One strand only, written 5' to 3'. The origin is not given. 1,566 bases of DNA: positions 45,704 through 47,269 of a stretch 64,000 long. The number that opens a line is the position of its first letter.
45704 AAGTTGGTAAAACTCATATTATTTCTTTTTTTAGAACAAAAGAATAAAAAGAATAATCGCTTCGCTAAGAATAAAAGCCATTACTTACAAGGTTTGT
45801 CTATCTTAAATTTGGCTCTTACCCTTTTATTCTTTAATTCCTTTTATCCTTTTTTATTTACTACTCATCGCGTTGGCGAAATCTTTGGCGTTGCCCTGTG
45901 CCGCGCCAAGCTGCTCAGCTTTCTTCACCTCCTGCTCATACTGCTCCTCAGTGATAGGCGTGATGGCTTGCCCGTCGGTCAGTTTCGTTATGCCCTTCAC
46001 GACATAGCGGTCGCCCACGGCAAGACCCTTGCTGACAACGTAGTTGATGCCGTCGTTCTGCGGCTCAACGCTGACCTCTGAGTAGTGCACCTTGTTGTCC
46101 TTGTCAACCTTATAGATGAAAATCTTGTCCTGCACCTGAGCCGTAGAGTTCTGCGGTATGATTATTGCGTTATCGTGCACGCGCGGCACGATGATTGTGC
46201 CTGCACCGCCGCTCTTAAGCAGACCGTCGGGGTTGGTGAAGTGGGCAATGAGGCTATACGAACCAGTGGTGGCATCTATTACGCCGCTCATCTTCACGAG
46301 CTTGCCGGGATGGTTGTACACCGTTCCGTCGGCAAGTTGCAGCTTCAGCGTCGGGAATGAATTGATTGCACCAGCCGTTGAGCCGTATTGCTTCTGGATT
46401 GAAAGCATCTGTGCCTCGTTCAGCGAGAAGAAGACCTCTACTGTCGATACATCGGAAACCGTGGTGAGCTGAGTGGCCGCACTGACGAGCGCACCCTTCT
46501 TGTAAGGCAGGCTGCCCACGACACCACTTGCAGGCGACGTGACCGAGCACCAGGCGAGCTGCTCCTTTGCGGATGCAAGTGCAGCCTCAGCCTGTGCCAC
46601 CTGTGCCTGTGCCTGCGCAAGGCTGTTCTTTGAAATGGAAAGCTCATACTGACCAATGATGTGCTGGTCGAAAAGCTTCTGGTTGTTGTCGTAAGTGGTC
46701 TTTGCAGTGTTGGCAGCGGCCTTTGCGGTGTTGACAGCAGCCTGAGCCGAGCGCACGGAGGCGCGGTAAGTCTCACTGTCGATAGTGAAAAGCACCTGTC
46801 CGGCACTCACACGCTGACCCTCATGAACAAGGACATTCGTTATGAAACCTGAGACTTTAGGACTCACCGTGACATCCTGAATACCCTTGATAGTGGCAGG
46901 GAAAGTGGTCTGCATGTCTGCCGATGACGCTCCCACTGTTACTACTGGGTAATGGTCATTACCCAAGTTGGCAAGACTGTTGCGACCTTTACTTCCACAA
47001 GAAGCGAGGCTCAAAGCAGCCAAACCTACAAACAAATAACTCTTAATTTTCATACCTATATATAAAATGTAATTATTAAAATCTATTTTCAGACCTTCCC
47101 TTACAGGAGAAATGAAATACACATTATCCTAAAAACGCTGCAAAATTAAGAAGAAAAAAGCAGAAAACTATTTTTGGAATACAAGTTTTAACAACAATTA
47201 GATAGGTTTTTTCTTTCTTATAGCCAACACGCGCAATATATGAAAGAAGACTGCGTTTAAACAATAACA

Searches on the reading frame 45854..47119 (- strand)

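Call 23: search_protein_families(library=pfam, proteins=[window:45854-47119:-], max_evalue=0.00001)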
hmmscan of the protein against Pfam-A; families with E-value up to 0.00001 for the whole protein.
window:45854-47119:- (421 aa): 4 families
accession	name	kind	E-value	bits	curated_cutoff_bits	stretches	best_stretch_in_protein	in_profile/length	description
PF16576.10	HlyD_D23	-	2.6e-16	60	30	1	83-303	20-210/214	Barrel-sandwich domain of CusB or HlyD membrane-fusion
PF13533.13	Biotin_lipoyl_2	-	8e-13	48.3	29.8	1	83-114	1-32/32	Biotin-lipoyl like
PF13437.12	HlyD_3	-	9.2e-13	49.3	22.2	1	193-304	2-106/106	HlyD family secretion protein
PF00364.28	Biotin_lipoyl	-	3.9e-06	27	22.1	0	85-113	45-73/73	Biotin-requiring enzyme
